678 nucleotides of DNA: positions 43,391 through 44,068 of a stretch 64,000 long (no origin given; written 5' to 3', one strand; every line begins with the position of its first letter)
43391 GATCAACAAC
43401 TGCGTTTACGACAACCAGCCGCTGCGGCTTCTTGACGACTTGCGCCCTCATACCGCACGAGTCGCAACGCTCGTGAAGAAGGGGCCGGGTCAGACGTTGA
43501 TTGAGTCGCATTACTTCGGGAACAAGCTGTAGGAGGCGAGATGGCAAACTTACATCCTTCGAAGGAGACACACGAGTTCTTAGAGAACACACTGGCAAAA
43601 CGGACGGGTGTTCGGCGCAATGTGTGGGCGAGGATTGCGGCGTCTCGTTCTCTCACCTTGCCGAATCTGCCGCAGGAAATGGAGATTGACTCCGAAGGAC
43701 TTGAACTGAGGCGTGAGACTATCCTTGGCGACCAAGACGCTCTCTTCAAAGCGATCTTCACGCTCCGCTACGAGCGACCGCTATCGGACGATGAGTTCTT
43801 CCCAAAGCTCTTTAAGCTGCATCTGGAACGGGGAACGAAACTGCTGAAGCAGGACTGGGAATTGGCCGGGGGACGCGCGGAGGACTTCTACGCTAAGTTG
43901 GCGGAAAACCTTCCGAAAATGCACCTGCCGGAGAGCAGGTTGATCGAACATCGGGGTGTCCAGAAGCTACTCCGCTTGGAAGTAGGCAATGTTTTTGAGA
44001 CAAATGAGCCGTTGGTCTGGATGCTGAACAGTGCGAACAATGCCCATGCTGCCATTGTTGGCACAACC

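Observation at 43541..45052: DndE-like DNA-binding domain fused to a HerA/FtsK-type hexameric-translocase ATPase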

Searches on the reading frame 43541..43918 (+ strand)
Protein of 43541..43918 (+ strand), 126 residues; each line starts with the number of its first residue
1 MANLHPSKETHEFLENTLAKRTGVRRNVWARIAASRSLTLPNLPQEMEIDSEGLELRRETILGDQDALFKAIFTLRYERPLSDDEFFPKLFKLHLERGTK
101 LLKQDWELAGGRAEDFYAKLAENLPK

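Call 67: search_solved_structures(query=A3, max_evalue=0.01, show_alignments=2)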
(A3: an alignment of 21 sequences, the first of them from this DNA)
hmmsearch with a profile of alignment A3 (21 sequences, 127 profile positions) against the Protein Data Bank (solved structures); distinct sequences matched with E-value up to 0.01: 3.
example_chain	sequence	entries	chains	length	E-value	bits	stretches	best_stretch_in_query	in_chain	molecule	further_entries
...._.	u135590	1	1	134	3.2e-18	69.2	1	14-108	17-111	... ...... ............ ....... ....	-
5wtu_A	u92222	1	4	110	7.1e-06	29.2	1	3-106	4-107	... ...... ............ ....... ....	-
4lrv_A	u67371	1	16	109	2.7e-05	27.4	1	3-106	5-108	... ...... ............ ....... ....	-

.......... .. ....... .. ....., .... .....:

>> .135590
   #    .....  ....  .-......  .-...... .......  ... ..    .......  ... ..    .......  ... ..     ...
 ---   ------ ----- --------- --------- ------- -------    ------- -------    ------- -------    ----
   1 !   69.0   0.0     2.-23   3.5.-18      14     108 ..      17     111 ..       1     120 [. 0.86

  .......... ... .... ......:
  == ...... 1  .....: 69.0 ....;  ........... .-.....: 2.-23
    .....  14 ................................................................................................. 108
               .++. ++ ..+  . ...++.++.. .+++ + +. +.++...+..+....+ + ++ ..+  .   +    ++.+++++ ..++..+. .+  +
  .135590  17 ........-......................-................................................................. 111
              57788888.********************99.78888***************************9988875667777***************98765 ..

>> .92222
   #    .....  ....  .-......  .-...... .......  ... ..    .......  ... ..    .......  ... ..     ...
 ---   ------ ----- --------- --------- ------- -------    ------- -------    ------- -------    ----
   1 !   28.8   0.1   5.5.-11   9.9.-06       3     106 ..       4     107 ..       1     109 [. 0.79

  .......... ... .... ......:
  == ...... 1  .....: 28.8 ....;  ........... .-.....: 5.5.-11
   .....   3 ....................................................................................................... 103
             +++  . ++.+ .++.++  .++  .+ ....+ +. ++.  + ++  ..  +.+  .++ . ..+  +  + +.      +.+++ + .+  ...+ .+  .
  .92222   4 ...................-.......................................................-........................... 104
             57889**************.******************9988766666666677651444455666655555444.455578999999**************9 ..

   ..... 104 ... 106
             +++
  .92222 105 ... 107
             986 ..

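Call 70: predict_structure(alignment_id=A3)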
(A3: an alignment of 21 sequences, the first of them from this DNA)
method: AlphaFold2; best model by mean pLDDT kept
length: 126 residues; sequences in the alignment: 21
mean_pLDDT: 94.4   pTM: 0.89
mean pLDDT of the five models: 94.4, 93.7, 92.8, 92.7, 92.6
residues with pLDDT >= 90: 113; 70-90: 12; 50-70: 1; < 50: 0
segments of 3 or more residues with pLDDT < 50: none
pLDDT, mean of each block of 10 residues (from residue 1): 90 96 96 96 91 93 96 98 96 98 96 94 82
secondary structure, 60 per line:
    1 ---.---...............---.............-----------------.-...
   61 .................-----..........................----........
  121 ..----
elements in order: H8-22 H26-38 H58-77 H83-108 H113-122

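Call 73: fold_search(model_id=the predicted structure, library=pdb)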
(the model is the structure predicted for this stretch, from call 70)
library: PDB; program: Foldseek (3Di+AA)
matches with E <= 10: 58; with E <= 0.001: 12
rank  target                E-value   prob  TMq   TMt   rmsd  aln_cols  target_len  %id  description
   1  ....                  3.2e-05  1.00  0.72  0.78   2.5       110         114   30  Structure of 10635-DndE (released 2022-04-20)
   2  4lrv_E                9.8e-05  1.00  0.61  0.73   3.1       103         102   25  Crystal structure of DndE from Escherichia coli B7A involved in DNA phosphorothioation modification (released 2013-08-28)
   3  4lrv_N                2.4e-04  1.00  0.64  0.75   2.7       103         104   24  Crystal structure of DndE from Escherichia coli B7A involved in DNA phosphorothioation modification (released 2013-08-28)
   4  4lrv_A                2.9e-04  1.00  0.65  0.75   2.4       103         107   24  Crystal structure of DndE from Escherichia coli B7A involved in DNA phosphorothioation modification (released 2013-08-28)
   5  4lrv_K                3.4e-04  1.00  0.61  0.72   2.8       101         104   26  Crystal structure of DndE from Escherichia coli B7A involved in DNA phosphorothioation modification (released 2013-08-28)
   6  4lrv_G                4.0e-04  1.00  0.65  0.76   2.4       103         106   24  Crystal structure of DndE from Escherichia coli B7A involved in DNA phosphorothioation modification (released 2013-08-28)
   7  4lrv_F                4.8e-04  1.00  0.64  0.75   2.5       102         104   24  Crystal structure of DndE from Escherichia coli B7A involved in DNA phosphorothioation modification (released 2013-08-28)
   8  4lrv_B                5.1e-04  1.00  0.65  0.76   2.4       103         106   24  Crystal structure of DndE from Escherichia coli B7A involved in DNA phosphorothioation modification (released 2013-08-28)
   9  4lrv_P                5.3e-04  1.00  0.60  0.70   3.0       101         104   26  Crystal structure of DndE from Escherichia coli B7A involved in DNA phosphorothioation modification (released 2013-08-28)
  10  4lrv_L                5.7e-04  1.00  0.57  0.69   3.2       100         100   25  Crystal structure of DndE from Escherichia coli B7A involved in DNA phosphorothioation modification (released 2013-08-28)
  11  4lrv_C                7.1e-04  1.00  0.64  0.75   2.6       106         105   24  Crystal structure of DndE from Escherichia coli B7A involved in DNA phosphorothioation modification (released 2013-08-28)
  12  4lrv_I                7.5e-04  1.00  0.59  0.71   3.0       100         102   25  Crystal structure of DndE from Escherichia coli B7A involved in DNA phosphorothioation modification (released 2013-08-28)
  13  4lrv_M                1.1e-03  1.00  0.61  0.70   2.8       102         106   24  Crystal structure of DndE from Escherichia coli B7A involved in DNA phosphorothioation modification (released 2013-08-28)
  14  5wtu_A                1.6e-03  1.00  0.60  0.70   3.0       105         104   22  Crystal structure of DndE G21/24K mutant involved in DNA phosphorothioation (released 2018-02-21)
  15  5wtu_C                1.7e-03  1.00  0.58  0.71   3.5       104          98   23  Crystal structure of DndE G21/24K mutant involved in DNA phosphorothioation (released 2018-02-21)
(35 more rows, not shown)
